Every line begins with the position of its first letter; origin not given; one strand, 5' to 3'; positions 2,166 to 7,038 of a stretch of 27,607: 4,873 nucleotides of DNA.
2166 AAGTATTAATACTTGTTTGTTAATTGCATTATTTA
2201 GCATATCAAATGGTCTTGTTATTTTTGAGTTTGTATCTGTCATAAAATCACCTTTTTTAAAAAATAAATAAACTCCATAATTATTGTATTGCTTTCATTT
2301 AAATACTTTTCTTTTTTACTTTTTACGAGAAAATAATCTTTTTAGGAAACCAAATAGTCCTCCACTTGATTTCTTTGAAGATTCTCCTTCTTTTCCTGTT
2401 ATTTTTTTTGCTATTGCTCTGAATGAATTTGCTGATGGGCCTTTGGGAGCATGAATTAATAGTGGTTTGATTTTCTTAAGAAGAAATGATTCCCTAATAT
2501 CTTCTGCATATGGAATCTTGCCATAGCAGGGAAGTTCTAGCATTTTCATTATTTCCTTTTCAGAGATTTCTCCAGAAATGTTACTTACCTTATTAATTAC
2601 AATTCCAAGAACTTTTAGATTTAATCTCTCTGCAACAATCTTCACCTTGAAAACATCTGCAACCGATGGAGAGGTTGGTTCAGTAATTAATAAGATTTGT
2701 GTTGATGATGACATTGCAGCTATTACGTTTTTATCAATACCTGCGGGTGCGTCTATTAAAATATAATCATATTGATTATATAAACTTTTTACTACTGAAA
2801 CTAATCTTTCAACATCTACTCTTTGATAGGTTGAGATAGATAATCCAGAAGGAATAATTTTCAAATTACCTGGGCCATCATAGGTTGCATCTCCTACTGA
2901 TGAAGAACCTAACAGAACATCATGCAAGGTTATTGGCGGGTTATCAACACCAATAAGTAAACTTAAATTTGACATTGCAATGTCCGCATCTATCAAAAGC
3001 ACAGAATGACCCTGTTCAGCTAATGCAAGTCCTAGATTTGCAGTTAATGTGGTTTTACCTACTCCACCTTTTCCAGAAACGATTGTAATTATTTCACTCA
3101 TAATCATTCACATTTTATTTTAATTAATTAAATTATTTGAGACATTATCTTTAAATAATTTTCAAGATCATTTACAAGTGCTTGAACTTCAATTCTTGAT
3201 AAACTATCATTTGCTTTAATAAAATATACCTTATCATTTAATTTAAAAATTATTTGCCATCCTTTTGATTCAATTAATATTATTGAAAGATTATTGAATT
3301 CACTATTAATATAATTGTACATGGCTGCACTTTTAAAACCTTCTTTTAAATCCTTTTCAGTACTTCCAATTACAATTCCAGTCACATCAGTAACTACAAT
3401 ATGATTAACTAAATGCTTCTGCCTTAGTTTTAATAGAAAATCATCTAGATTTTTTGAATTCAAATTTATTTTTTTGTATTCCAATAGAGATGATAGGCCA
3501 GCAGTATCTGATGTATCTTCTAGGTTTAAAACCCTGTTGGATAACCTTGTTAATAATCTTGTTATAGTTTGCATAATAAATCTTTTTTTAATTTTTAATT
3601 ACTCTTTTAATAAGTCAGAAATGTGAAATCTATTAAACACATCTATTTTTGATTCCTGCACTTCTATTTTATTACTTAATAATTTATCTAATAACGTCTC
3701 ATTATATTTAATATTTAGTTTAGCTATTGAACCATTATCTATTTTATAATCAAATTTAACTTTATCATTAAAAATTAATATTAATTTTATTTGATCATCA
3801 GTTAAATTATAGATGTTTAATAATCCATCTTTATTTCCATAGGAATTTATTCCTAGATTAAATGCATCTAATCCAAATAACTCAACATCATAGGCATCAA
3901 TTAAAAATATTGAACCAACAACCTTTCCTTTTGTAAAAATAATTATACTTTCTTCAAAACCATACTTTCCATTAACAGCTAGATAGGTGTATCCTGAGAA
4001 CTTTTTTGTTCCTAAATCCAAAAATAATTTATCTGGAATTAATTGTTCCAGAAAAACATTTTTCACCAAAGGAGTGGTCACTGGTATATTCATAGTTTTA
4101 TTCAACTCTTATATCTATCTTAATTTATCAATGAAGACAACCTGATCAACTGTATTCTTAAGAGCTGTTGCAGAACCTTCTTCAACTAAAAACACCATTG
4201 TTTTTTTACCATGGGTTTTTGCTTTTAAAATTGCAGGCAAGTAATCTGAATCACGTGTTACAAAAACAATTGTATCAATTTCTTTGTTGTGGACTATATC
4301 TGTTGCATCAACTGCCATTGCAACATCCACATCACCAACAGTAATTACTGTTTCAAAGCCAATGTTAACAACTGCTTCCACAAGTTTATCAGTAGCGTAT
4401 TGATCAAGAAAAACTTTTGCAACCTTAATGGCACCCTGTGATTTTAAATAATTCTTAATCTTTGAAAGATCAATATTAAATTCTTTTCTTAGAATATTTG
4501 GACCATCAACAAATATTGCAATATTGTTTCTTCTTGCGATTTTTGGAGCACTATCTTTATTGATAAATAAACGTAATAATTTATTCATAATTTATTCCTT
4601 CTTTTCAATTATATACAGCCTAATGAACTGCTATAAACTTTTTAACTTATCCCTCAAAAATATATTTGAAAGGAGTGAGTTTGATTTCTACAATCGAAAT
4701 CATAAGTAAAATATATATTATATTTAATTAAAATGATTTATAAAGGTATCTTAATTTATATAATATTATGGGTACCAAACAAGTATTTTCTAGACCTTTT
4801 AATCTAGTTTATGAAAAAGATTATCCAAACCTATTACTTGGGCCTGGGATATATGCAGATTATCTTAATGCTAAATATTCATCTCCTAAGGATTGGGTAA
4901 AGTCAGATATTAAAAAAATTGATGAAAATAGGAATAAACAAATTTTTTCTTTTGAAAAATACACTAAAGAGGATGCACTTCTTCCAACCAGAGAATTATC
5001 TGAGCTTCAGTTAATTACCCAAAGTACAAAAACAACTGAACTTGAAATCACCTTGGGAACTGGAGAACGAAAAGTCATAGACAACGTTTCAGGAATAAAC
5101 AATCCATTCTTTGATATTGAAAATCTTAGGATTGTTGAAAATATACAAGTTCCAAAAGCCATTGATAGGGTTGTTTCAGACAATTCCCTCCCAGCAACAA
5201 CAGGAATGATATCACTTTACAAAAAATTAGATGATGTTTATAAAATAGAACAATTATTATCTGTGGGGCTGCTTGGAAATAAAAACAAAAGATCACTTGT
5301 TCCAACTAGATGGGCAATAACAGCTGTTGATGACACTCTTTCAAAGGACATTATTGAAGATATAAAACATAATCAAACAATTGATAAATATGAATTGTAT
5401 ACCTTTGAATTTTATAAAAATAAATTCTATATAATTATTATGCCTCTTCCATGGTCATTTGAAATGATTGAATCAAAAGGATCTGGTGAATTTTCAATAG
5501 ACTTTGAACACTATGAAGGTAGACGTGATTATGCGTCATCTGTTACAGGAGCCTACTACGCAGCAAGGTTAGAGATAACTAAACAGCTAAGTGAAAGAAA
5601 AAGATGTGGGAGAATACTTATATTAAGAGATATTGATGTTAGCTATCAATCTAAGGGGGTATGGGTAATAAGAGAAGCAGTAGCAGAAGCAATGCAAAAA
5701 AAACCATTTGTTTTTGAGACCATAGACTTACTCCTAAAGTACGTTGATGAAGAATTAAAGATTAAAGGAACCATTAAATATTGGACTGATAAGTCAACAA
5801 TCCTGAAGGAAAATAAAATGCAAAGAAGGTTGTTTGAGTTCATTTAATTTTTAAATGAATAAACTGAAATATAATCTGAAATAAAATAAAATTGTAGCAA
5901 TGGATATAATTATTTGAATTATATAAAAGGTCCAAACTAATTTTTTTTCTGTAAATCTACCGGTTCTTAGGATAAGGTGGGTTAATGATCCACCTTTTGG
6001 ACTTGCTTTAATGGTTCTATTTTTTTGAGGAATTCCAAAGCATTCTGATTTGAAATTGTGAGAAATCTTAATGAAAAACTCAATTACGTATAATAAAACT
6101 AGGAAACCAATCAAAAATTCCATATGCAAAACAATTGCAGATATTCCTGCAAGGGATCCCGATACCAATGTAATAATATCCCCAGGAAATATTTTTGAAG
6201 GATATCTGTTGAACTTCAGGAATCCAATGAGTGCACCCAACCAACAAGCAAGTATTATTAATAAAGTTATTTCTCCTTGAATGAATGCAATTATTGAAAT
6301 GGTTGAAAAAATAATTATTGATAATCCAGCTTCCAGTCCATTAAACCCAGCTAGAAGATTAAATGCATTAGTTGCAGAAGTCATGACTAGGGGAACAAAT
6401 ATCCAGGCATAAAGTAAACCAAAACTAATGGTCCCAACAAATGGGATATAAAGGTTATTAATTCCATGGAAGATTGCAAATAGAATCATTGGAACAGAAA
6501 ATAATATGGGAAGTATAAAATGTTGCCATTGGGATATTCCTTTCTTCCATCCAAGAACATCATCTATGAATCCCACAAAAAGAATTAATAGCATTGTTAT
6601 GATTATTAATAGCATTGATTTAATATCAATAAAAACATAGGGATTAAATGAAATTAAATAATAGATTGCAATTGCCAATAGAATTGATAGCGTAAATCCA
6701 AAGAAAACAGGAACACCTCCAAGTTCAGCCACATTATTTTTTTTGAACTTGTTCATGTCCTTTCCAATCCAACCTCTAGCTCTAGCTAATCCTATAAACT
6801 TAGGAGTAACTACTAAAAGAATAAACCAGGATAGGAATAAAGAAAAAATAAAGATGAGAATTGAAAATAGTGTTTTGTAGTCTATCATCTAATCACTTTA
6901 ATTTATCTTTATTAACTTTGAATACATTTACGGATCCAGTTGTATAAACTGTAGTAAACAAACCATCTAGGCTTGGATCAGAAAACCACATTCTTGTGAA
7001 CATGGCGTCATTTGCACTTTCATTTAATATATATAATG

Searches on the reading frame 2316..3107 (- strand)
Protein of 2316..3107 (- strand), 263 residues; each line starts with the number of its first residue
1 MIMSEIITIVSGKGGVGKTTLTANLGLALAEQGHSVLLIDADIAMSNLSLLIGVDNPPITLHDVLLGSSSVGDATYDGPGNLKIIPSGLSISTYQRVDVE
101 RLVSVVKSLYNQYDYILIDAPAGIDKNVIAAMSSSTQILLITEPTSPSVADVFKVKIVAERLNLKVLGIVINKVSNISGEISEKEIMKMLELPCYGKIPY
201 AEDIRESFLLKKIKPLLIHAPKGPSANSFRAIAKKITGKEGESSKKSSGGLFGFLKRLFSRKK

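Call 46: search_protein_families(library=pfam, proteins=[window:2316-3107:-], max_evalue=0.001)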
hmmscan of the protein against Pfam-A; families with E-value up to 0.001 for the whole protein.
window:2316-3107:- (263 aa): 12 families
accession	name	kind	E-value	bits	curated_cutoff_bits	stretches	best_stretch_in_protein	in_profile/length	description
PF01656.29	CbiA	-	3.2e-24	85.7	25.4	1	7-207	1-118/125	CobQ/CobB/MinD/ParA nucleotide binding domain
PF10609.15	ParA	-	4.7e-24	85.6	27.1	1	4-236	3-245/246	NUBPL iron-transfer P-loop NTPase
PF13614.12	AAA_31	-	7.4e-21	75.3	27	1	5-145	2-150/177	AAA domain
PF00142.24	Fer4_NifH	-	1.2e-11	45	25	1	10-239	5-247/271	4Fe-4S iron sulfur cluster binding proteins, NifH/frxC family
PF06564.18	CBP_BcsQ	-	2e-10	41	21.3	1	6-144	3-147/234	Cellulose biosynthesis protein BcsQ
PF02374.21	ArsA_ATPase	-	1.2e-09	38.3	24.3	1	8-46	4-42/305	Anion-transporting ATPase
PF09140.17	MipZ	-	8.3e-07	29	20.7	1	6-142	2-127/262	ATPase MipZ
PF20720.3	nSTAND3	-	6.9e-05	23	27.2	1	7-72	19-81/155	Novel STAND NTPase 3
PF13500.12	AAA_26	-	8e-05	23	27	1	130-205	121-195/198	AAA domain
PF13481.12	AAA_25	-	0.00015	21.9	27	1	6-38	34-65/195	AAA domain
PF07015.17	VirC1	-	0.00021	21.1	24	0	5-42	2-39/231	VirC1 protein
PF00448.28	SRP54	-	0.00054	20.1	22.7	0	7-43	3-39/196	SRP54-type protein, GTPase domain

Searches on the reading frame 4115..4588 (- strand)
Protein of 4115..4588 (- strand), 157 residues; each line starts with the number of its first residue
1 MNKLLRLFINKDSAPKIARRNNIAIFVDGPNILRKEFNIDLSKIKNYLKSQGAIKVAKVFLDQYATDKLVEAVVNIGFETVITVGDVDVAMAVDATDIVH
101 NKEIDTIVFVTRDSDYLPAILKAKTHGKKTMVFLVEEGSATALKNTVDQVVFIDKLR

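Call 46: search_protein_families(library=pfam, proteins=[window:4115-4588:-], max_evalue=0.001)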
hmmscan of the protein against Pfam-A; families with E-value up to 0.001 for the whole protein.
window:4115-4588:- (157 aa): 1 family
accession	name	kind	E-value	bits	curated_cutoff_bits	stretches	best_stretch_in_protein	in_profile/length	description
PF01936.24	NYN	-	1.1e-26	94.5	24.2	1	22-153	1-144/145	NYN domain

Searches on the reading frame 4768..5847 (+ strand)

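Call 46: search_protein_families(library=pfam, proteins=[window:4768-5847:+], max_evalue=0.001)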
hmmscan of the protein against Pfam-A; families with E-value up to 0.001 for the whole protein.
window:4768-5847:+ (359 aa): 2 families
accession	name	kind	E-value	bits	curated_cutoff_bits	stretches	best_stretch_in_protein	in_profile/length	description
PF04894.17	Nre_N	-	6.3e-57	193.9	25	1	8-237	32-263/270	Archaeal Nre, N-terminal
PF04895.17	Nre_C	-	1.1e-26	93.3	27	1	247-358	1-110/110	Archaeal Nre, C-terminal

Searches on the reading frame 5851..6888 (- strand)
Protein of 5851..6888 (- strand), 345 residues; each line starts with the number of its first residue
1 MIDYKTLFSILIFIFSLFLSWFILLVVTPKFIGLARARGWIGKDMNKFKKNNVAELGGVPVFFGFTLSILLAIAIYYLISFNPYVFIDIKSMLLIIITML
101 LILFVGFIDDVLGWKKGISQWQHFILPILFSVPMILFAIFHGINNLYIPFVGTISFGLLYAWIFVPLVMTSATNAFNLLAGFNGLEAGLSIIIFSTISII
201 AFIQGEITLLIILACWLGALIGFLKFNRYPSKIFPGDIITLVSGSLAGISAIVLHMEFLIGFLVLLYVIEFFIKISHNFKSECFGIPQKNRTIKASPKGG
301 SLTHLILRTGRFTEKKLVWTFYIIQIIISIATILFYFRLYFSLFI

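Call 46: search_protein_families(library=pfam, proteins=[window:5851-6888:-], max_evalue=0.001)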
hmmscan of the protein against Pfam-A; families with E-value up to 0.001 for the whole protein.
window:5851-6888:- (345 aa): 1 family
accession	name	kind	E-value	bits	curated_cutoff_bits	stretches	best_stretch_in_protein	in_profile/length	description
PF00953.26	Glycos_transf_4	-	9.3e-33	113.9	27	1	93-254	2-159/160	Glycosyl transferase family 4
